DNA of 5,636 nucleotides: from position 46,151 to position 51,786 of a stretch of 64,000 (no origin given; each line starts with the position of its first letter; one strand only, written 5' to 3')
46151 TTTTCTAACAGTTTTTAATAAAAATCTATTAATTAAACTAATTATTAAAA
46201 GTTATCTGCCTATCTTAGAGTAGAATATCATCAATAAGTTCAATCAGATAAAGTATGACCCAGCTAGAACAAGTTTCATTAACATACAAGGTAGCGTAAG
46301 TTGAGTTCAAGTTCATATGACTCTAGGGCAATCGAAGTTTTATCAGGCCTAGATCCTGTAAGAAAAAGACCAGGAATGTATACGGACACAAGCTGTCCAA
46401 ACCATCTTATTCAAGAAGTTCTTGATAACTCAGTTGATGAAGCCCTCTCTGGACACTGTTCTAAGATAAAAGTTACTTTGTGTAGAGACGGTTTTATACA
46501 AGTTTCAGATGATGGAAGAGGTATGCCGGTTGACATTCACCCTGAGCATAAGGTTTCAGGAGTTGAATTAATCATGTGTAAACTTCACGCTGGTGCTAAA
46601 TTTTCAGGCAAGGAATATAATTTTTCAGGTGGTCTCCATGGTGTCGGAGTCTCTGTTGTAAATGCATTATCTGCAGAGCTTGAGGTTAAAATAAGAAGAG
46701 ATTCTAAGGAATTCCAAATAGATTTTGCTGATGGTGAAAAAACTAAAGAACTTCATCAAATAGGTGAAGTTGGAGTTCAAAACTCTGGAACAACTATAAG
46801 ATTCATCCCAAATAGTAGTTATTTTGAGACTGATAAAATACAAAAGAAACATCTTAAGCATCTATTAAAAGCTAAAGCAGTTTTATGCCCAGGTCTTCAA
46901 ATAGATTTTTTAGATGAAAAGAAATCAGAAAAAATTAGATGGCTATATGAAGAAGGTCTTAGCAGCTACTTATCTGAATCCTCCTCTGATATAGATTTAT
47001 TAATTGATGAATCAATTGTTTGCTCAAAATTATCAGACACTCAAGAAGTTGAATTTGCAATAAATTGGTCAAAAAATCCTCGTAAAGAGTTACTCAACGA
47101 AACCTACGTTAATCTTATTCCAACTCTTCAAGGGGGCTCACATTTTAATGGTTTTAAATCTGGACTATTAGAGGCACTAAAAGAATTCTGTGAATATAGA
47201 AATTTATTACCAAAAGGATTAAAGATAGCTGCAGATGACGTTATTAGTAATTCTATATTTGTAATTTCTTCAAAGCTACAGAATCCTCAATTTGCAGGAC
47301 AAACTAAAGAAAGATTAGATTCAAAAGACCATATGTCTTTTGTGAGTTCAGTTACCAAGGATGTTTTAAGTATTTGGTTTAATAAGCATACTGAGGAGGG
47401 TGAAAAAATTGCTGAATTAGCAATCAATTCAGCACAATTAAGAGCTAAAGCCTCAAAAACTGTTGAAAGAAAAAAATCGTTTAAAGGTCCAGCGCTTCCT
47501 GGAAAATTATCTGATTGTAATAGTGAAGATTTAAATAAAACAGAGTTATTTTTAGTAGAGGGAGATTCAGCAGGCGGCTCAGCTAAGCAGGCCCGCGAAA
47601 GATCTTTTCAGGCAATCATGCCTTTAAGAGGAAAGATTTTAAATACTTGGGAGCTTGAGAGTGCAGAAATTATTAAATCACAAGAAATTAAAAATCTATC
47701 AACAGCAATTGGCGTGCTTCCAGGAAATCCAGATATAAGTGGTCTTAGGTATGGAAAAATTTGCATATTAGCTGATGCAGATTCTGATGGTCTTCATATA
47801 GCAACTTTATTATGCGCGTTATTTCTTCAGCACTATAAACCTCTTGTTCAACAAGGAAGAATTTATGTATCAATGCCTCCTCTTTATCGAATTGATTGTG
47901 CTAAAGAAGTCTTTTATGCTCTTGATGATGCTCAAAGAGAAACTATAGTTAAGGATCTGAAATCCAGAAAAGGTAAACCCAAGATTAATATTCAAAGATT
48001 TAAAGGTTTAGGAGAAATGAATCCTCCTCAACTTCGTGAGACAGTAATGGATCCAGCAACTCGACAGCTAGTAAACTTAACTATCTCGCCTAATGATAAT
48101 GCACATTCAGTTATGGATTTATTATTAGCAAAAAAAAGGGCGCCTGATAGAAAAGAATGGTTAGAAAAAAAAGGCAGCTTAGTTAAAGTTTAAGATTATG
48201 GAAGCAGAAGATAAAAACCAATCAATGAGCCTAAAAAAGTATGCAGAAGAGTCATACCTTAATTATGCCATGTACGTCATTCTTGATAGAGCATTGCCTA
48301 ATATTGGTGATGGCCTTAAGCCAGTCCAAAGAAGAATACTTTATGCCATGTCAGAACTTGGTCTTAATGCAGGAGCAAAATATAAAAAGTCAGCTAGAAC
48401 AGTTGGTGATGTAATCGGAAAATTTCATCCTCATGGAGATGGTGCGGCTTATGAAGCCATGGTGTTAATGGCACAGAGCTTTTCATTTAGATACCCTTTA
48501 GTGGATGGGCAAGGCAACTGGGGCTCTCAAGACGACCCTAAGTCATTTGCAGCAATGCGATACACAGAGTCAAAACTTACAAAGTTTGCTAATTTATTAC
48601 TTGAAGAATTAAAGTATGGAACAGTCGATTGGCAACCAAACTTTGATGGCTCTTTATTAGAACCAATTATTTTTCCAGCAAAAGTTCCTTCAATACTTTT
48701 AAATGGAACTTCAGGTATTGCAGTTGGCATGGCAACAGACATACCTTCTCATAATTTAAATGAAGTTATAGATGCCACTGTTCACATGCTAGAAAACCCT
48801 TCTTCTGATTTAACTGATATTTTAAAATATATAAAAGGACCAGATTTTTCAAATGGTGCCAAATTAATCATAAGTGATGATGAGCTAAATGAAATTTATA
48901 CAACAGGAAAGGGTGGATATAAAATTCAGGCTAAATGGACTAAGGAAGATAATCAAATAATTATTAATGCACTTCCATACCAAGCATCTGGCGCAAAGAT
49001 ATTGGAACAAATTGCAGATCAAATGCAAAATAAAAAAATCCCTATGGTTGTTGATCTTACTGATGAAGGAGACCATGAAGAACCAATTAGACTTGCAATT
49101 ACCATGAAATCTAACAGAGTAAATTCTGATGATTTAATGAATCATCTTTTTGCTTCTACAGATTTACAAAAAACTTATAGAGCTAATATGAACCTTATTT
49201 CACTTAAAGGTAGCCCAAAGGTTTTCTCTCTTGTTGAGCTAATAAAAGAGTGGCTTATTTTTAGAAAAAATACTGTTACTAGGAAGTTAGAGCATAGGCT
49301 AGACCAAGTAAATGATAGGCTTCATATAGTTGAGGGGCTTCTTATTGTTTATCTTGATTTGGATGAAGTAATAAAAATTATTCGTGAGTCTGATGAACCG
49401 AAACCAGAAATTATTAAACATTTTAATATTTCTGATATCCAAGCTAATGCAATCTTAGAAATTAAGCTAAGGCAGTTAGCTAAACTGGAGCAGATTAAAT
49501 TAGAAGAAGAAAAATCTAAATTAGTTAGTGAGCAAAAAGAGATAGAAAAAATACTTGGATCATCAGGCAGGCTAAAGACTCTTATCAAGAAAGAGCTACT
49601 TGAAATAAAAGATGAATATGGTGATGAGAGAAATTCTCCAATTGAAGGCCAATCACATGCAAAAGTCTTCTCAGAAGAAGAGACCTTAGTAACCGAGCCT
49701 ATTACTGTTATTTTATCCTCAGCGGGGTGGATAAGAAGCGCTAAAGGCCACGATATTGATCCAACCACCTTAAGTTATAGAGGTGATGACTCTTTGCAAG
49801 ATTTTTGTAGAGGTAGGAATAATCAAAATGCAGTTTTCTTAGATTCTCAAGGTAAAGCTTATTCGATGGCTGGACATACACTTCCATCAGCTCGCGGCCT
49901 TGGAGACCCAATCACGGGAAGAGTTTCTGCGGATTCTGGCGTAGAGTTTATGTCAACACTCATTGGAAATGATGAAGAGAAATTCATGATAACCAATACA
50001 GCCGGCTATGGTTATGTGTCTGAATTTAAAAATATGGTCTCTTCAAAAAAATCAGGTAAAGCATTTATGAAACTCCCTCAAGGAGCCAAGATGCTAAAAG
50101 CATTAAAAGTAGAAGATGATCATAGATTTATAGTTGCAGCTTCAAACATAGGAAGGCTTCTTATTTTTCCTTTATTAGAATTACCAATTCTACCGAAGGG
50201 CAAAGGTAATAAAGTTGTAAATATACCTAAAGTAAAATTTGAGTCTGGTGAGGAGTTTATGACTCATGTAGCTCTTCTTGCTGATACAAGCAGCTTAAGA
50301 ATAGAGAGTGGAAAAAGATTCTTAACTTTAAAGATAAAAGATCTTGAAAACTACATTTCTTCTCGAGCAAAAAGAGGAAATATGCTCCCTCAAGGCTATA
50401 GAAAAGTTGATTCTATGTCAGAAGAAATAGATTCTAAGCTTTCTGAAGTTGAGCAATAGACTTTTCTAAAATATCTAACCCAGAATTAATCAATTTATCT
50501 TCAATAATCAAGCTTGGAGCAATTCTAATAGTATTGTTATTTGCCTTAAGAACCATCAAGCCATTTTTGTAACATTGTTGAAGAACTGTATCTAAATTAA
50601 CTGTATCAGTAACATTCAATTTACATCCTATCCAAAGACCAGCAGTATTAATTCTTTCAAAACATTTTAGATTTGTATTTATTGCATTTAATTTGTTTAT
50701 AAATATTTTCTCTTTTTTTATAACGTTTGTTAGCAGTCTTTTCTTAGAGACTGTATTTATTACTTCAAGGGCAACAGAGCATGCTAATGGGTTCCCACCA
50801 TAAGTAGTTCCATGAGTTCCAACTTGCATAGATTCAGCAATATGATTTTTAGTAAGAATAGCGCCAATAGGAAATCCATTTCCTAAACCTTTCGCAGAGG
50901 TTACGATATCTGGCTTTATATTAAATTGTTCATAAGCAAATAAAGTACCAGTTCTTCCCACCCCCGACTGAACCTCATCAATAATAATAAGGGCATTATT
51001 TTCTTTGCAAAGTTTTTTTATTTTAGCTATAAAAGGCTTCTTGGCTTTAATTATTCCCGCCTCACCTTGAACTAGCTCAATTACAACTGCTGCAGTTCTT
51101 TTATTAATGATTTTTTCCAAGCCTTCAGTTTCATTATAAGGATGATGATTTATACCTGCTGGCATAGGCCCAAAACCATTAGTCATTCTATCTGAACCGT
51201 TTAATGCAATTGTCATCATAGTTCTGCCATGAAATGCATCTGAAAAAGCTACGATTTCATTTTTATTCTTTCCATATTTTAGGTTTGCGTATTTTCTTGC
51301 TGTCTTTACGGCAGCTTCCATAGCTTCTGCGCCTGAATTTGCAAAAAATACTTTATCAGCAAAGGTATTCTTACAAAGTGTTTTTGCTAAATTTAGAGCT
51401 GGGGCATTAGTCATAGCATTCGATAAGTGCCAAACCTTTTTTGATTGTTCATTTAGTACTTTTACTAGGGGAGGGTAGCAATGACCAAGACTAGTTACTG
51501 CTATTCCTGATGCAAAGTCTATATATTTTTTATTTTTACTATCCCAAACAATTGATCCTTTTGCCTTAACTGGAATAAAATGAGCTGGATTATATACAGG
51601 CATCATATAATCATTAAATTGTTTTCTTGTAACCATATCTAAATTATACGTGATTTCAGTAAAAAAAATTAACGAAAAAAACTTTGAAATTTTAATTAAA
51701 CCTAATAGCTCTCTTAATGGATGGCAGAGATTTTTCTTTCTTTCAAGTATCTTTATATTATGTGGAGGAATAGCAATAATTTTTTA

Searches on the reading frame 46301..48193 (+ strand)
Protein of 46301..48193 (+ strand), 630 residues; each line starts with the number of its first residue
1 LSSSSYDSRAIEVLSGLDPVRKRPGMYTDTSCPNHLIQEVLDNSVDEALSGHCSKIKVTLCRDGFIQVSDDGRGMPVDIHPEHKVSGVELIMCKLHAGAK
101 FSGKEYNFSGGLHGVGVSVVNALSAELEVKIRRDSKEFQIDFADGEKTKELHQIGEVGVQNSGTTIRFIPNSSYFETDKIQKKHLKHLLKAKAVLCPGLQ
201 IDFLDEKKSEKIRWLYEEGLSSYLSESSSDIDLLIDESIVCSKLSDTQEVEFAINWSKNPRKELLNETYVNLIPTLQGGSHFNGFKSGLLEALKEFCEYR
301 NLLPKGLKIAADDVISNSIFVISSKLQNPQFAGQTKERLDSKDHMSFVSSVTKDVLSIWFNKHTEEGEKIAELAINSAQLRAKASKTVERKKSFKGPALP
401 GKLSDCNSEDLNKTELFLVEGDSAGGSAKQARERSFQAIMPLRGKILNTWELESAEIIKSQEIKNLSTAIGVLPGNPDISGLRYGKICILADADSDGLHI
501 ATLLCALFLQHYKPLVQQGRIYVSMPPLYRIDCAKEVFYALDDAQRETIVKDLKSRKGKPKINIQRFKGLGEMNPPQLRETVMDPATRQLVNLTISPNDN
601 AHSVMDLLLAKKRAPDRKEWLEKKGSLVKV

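Call 13: search_protein_families(library=pfam, proteins=[window:46301-48193:+], max_evalue=0.00001)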
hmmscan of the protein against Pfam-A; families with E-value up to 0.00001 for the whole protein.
window:46301-48193:+ (630 aa): 4 families
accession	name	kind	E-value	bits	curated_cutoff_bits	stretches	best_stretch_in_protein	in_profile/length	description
PF00204.31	DNA_gyraseB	-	1e-39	136.2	27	1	219-387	1-170/173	DNA gyrase B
PF00986.26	DNA_gyraseB_C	-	2.3e-22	79.3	29.8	1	560-622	2-63/63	DNA gyrase B subunit, carboxyl terminus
PF02518.31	HATPase_c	-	1.2e-14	55.1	26.4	1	34-144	7-98/111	Histidine kinase-, DNA gyrase B-, and HSP90-like ATPase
PF01751.28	Toprim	-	4.1e-14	52.9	23.1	1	415-525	1-95/96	Toprim domain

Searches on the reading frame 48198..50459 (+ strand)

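Call 13: search_protein_families(library=pfam, proteins=[window:48198-50459:+], max_evalue=0.00001)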
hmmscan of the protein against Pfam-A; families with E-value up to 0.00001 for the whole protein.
window:48198-50459:+ (753 aa): 1 family
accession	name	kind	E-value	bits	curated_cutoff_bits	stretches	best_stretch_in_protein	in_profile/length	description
PF00521.26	DNA_topoisoIV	-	2.1e-141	472.2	31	1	31-467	1-431/432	DNA gyrase/topoisomerase IV, subunit A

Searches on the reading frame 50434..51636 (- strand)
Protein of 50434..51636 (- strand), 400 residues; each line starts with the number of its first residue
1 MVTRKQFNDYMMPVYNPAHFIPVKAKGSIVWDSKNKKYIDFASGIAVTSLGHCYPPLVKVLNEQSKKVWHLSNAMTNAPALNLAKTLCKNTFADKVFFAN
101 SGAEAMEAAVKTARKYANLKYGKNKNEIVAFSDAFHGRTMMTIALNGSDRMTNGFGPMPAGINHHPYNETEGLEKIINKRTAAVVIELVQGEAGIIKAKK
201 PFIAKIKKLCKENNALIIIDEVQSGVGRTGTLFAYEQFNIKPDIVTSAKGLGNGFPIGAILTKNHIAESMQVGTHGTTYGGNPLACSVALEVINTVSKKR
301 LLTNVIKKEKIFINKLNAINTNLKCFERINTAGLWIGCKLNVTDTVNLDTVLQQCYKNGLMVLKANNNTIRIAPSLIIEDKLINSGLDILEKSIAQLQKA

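Call 13: search_protein_families(library=pfam, proteins=[window:50434-51636:-], max_evalue=0.00001)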
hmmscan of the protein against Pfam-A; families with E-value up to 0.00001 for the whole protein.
window:50434-51636:- (400 aa): 1 family
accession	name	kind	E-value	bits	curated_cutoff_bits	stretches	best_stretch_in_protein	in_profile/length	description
PF00202.27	Aminotran_3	-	4.2e-119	398.3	30.5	1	15-393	6-402/403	Aminotransferase class-III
